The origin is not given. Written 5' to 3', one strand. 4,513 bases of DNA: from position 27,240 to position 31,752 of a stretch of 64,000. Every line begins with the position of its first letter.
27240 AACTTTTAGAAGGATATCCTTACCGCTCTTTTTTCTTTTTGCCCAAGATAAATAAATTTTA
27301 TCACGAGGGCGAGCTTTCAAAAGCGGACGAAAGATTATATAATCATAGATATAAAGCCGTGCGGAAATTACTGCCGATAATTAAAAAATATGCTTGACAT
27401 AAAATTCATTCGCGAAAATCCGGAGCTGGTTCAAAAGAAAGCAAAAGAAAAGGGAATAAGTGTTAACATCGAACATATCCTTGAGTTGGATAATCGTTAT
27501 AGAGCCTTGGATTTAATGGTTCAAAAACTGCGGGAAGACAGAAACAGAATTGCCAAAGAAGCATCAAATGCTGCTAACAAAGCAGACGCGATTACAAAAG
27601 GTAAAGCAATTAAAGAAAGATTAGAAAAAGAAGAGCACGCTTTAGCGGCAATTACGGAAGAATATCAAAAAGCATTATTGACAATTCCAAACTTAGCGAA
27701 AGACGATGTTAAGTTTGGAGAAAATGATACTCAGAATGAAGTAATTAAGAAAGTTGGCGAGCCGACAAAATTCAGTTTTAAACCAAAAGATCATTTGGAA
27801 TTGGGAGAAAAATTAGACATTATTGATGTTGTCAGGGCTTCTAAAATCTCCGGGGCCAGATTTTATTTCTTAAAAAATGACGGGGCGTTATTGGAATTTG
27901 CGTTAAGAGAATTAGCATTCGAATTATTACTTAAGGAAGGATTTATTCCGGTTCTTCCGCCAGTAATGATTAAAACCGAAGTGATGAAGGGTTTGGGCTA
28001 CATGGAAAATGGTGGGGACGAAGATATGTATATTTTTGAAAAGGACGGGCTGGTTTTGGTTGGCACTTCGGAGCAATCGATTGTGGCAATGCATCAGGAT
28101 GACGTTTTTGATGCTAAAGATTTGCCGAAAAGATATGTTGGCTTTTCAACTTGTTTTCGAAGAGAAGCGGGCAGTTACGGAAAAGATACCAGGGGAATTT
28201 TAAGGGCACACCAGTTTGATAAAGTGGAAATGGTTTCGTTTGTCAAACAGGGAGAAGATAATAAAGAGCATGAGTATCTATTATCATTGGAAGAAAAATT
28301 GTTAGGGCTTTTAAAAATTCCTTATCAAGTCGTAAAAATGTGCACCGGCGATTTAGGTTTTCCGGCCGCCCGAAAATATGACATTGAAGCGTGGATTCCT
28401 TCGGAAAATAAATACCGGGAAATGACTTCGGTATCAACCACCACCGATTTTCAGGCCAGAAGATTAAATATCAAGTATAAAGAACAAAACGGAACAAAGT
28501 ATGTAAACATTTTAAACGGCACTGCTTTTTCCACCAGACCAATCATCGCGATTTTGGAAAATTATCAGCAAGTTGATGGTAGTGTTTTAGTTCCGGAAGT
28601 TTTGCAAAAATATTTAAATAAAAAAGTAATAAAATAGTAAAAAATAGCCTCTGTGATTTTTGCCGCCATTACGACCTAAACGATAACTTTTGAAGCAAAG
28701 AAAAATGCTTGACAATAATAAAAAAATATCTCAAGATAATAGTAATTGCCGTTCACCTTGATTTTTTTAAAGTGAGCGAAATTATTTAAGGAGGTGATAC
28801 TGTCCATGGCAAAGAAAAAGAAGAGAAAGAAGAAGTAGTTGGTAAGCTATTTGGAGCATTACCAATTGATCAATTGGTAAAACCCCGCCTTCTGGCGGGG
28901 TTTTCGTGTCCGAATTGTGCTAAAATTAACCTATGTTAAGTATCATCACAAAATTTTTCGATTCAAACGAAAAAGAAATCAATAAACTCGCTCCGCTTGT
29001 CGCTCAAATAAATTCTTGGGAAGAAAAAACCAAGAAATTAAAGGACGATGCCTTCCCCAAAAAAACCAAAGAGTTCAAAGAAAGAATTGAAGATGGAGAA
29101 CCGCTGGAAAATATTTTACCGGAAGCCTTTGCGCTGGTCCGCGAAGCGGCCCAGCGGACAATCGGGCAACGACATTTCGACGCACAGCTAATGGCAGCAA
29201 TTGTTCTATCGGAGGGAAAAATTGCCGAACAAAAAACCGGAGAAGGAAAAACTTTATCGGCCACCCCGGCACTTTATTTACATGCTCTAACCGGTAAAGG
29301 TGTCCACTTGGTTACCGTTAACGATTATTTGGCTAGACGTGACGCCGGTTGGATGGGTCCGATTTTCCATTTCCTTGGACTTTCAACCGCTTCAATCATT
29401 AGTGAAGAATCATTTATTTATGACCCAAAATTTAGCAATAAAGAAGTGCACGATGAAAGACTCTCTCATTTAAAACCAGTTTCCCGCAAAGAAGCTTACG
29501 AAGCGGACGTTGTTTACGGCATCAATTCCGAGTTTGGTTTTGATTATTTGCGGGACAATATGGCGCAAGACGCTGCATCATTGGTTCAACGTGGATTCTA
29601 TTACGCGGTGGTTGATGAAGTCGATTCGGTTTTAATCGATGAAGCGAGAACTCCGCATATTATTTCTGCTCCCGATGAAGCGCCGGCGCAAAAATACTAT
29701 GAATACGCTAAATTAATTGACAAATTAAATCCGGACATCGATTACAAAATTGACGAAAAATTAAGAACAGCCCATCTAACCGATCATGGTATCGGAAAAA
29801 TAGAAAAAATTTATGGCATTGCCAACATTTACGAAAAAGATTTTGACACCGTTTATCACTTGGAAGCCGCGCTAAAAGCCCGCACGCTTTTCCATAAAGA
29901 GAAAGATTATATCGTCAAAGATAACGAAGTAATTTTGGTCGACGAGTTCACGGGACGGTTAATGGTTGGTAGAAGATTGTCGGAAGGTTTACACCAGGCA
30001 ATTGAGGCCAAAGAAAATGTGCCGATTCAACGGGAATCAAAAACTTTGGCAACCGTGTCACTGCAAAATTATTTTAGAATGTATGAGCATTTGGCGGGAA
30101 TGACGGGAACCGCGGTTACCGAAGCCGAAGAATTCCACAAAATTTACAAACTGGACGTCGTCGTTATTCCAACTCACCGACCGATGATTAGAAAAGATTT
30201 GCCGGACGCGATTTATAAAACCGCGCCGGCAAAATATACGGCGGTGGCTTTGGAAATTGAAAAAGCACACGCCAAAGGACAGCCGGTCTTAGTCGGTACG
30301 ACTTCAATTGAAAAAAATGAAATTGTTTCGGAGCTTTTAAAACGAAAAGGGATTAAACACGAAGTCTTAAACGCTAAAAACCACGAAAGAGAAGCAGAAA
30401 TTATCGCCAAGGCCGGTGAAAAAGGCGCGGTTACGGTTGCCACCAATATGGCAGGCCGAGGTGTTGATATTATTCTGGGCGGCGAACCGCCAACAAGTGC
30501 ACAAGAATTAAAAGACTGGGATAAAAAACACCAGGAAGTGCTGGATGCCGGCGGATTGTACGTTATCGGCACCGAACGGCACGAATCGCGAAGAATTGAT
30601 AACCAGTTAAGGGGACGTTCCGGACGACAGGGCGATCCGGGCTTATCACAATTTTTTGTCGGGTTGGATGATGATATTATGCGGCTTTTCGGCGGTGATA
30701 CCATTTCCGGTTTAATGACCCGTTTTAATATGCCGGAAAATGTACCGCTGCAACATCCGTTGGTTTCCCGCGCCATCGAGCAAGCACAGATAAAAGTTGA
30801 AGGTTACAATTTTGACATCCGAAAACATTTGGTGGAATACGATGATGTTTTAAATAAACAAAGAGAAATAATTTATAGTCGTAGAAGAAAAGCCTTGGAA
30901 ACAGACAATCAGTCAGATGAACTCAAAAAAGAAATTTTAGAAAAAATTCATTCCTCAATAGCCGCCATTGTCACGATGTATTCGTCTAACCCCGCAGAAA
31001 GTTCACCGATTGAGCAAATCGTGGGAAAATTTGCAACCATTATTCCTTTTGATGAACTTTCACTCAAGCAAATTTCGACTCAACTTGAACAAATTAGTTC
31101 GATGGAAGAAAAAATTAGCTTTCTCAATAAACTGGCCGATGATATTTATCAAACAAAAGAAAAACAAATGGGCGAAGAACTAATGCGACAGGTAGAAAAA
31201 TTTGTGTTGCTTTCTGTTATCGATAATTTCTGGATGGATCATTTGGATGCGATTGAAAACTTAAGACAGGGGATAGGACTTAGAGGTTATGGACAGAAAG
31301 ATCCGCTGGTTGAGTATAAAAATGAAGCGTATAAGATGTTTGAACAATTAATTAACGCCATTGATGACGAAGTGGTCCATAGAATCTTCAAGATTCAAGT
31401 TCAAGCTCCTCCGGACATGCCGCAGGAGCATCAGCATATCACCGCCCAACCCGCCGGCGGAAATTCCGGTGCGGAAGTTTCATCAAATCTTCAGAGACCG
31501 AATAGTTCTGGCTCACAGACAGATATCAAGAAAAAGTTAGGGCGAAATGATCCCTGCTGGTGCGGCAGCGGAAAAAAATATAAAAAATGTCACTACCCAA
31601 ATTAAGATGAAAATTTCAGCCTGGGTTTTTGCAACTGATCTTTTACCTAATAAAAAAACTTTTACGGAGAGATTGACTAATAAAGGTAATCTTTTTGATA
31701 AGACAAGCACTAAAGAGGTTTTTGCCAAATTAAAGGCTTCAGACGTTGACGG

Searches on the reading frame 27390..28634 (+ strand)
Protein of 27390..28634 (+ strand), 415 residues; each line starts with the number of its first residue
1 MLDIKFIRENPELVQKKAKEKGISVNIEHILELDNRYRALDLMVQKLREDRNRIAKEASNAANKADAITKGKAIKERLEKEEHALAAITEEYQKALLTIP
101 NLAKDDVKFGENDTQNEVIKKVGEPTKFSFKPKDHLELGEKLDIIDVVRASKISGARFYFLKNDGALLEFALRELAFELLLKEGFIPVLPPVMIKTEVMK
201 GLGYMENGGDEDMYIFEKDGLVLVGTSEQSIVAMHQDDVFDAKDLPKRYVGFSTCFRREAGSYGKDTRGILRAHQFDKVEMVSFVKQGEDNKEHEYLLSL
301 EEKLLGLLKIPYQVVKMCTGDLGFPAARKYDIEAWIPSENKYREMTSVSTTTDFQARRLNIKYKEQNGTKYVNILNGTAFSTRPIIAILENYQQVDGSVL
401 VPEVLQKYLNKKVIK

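Call 46: search_protein_families(library=pfam, proteins=[window:27390-28634:+])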
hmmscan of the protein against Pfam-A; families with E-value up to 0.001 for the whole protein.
window:27390-28634:+ (415 aa): 2 families
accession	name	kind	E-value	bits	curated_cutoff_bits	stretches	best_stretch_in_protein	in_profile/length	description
PF00587.30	tRNA-synt_2b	-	1.8e-34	119.8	29.3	1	218-392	8-179/179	tRNA synthetase class II core domain (G, H, P, S and T)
PF02403.27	Seryl_tRNA_N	-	3.6e-20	72.6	28.2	1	1-102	1-107/108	Seryl-tRNA synthetase N-terminal domain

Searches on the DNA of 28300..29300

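Call 3: search_rna_families(source=window, start=28300, end=29300, threshold=evalue, max_evalue=10, show_alignments=3)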
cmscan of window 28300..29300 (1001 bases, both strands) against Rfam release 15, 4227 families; matches with E-value up to 10: 19.
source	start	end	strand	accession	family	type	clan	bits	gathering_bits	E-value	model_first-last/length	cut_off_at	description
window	28879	28904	+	RF01772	rnk_pseudo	Cis-reg; leader;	-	26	55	0.054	74-99/108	no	Pseudomonas rnk leader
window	28859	28916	-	RF02621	BSnc120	Gene; sRNA;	-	24.1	114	0.0069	1-88/88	no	Brucella sRNA 120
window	28879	28904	-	RF02064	STnc370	Gene; sRNA;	-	23.6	54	1.9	39-64/71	no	Enterobacterial sRNA STnc370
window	29004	29040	+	RF02584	KRAS_3UTR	Cis-reg;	-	22.5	49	6.9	1-49/49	no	KRAS 3' UTR cis-regulatory element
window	28834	28907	+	RF00106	RNAI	Gene; antisense;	-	22.1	47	0.15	1-102/102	no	RNAI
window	28788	28904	+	RF00195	RsmY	Gene; sRNA;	CL00106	19.6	57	0.025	1-121/121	no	RsmY RNA family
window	28879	28905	-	RF01772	rnk_pseudo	Cis-reg; leader;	-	18.9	55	1.9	72-100/108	no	Pseudomonas rnk leader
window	28879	28904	+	RF02621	BSnc120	Gene; sRNA;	-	18.4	114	0.45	43-68/88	no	Brucella sRNA 120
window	28846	28909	+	RF01859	Phe_leader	Cis-reg; leader;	-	18.4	55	3.3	1-125/125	no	Phenylalanine leader peptide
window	28879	28953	+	RF02900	AaHKsRNA82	Gene; sRNA;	-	18.3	51.4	9.2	1-81/81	no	Aggregatibacter sRNA 82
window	28880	28946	-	RF00624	P9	Gene;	-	17.9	43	0.45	1-74/74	no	Pseudomonas sRNA P9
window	28869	28960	-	RF02609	BSR0602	Gene; sRNA;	-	17.4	191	0.26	1-169/169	no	Brucella sRNA 0602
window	28878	28903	+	RF01393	isrJ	Gene; sRNA;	-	17.2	37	2.3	49-74/75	no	isrJ Hfq binding RNA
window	28880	28903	-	RF01393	isrJ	Gene; sRNA;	-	16.7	37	3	51-74/75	no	isrJ Hfq binding RNA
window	28810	28905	+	RF04178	BTnc005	Gene; sRNA;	-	16.4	174.8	0.47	1-205/205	no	Bacteroides sRNA BTnc005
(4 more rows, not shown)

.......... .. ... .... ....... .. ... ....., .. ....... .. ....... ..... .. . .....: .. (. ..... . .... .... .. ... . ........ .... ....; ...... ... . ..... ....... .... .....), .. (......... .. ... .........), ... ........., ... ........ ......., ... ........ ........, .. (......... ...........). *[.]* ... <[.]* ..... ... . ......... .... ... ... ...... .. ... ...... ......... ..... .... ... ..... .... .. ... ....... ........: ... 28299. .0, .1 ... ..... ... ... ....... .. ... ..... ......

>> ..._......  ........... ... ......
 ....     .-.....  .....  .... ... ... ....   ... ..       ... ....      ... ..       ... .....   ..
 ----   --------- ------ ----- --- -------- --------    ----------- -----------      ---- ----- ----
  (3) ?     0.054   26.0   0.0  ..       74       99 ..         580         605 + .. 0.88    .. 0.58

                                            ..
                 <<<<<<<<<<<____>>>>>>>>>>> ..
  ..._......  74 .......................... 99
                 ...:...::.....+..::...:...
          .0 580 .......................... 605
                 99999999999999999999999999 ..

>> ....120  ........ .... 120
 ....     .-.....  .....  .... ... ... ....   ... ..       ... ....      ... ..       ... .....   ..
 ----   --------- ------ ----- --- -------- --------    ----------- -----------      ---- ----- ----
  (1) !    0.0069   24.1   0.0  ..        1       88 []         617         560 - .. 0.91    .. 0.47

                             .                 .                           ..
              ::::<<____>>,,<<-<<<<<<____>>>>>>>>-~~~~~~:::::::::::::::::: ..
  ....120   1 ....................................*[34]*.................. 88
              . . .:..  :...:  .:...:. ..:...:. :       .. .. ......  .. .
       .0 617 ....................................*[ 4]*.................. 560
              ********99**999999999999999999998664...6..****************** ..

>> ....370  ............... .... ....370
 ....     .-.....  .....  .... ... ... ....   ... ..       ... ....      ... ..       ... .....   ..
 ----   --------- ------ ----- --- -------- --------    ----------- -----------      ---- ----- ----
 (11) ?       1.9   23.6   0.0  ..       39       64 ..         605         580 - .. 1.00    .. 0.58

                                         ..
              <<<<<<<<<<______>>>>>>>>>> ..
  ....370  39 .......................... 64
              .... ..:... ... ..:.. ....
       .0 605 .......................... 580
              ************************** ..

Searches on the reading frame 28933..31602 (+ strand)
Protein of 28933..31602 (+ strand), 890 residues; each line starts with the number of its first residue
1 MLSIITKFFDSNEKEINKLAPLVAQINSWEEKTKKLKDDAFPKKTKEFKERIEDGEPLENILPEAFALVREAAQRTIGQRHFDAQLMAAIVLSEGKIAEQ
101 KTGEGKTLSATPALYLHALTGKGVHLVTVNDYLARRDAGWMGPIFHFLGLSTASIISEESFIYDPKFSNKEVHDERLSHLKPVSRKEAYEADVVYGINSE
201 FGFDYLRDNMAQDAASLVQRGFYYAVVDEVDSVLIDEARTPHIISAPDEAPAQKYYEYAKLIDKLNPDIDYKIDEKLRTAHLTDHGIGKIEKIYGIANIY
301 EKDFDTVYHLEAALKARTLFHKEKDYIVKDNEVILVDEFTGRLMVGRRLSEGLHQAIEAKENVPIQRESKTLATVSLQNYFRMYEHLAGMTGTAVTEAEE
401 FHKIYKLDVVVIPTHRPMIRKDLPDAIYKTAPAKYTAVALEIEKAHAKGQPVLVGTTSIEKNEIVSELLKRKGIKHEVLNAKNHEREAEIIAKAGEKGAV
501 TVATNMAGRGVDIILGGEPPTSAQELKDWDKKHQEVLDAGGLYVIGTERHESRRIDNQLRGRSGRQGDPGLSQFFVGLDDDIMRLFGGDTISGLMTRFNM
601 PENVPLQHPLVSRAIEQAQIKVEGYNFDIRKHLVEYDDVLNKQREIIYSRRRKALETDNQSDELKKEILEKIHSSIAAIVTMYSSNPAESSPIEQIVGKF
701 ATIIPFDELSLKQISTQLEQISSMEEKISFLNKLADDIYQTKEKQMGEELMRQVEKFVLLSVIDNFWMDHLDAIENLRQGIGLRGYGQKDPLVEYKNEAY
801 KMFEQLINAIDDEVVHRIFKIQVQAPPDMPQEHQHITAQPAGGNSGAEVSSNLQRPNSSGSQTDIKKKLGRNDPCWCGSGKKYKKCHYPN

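Call 9: find_related_loci(query=window:28933-31602:+, collection=genome_contigs, flank=3000)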
Query window:28933-31602:+ (890 aa) in genome_contigs; peptide patterns used: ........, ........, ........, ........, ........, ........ (x = any residue, [..] = any of these).
508 stretches matched a pattern; 464 encode a relative of the query (tblastn E <= 1e-3); the best 80 are kept; 80 distinct loci.
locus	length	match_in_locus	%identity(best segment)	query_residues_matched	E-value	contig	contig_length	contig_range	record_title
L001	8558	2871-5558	91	1-890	0e+0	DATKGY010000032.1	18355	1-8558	MAG TPA_asm: Patescibacteria group bacterium isolate SMAG_U14563 k141_112329, whole genome shotgun sequence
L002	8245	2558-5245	91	1-890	0e+0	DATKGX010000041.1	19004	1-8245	MAG TPA_asm: Patescibacteria group bacterium isolate SMAG_U14562 k141_111940, whole genome shotgun sequence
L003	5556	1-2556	92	39-890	0e+0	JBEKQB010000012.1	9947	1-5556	MAG: Candidatus Levyibacteriota bacterium isolate SPRUCE 478 SPRUCE_478_12, whole genome shotgun sequence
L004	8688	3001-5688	84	2-890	0e+0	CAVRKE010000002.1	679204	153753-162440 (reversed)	MAG: Candidatus Levybacteria bacterium isolate MFD01476.bin.1.95 genome assembly, contig: contig_6007, whole genome shot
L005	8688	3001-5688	80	1-890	0e+0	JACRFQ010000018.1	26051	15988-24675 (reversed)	MAG: Candidatus Levyibacteriota bacterium isolate NC_groundwater_1729_Pr3_B-0.1um_34_132 SR-2_scaffold_141_833055, whole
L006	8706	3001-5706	79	1-890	0e+0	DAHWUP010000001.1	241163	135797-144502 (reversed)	MAG TPA_asm: Candidatus Levyibacteriota bacterium isolate clean1537 NODE_1_length_241163_cov_9.246451, whole genome shot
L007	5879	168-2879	78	1-890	0e+0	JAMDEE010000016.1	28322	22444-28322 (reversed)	MAG: Patescibacteria group bacterium isolate FK_Sedi_B_Bin.111 NODE_5188_length_28322_cov_9.6715, whole genome shotgun s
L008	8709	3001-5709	77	1-890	0e+0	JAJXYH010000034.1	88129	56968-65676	MAG: bacterium isolate BP6.bin75 NODE_396_length_88129_cov_1.852560, whole genome shotgun sequence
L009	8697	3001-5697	77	1-890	0e+0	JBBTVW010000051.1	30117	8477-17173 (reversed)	MAG: Patescibacteria group bacterium isolate H43-bin095_1 H43_bin095_1_000000000051, whole genome shotgun sequence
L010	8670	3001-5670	77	1-890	0e+0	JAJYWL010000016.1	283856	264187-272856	MAG: bacterium isolate FK3.bin113 NODE_31_length_283856_cov_3.502479, whole genome shotgun sequence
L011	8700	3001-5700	77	1-890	0e+0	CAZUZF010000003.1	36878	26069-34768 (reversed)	MAG TPA_asm: uncultured Gammaproteobacteria bacterium isolate binchicken_co38_1268 genome assembly, contig: NODE_2377_le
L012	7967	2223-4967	77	1-890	0e+0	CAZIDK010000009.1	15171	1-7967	MAG TPA_asm: uncultured Gammaproteobacteria bacterium isolate SRP302447_co4_23 genome assembly, contig: NODE_10352_lengt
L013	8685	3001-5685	77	1-890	0e+0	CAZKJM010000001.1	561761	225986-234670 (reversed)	MAG TPA_asm: uncultured Gammaproteobacteria bacterium isolate binchicken_co20_415 genome assembly, contig: NODE_8_length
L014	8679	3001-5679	77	1-890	0e+0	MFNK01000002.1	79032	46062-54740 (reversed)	MAG: Candidatus Levybacteria bacterium RIFCSPHIGHO2_01_FULL_36_15b rifcsphigho2_01_scaffold_1395, whole genome shotgun s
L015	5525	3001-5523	80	1-835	0e+0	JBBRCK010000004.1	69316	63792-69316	MAG: Candidatus Levyibacteriota bacterium isolate Co_metawrap_2398 Cmw_2398_k141_4941770_length_69316_cov_21.9988, whole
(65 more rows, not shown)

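Call 58: search_protein_families(library=pfam, proteins=[window:28933-31602:+], max_evalue=0.01)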
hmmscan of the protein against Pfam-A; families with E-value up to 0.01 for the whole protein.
window:28933-31602:+ (890 aa): 6 families
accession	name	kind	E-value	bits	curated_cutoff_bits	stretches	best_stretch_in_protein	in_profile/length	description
PF07517.20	SecA_DEAD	-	9.8e-115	383.2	24.6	1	7-402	3-290/290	SecA DEAD-like domain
PF21090.3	P-loop_SecA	-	6e-83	277.9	27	1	417-602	1-204/205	SecA P-loop domain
PF07516.18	SecA_SW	-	2.8e-62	210.8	26.7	1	605-822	1-200/200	SecA Wing and Scaffold domain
PF01043.26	SecA_PP_bind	-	1.4e-35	122.7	23.5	1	253-358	4-110/110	SecA preprotein cross-linking domain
PF02810.21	SEC-C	-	1.5e-10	41.1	20.4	1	871-889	1-19/19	SEC-C motif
PF00271.37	Helicase_C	-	0.0016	19.2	23.5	1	442-513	10-81/110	Helicase conserved C-terminal domain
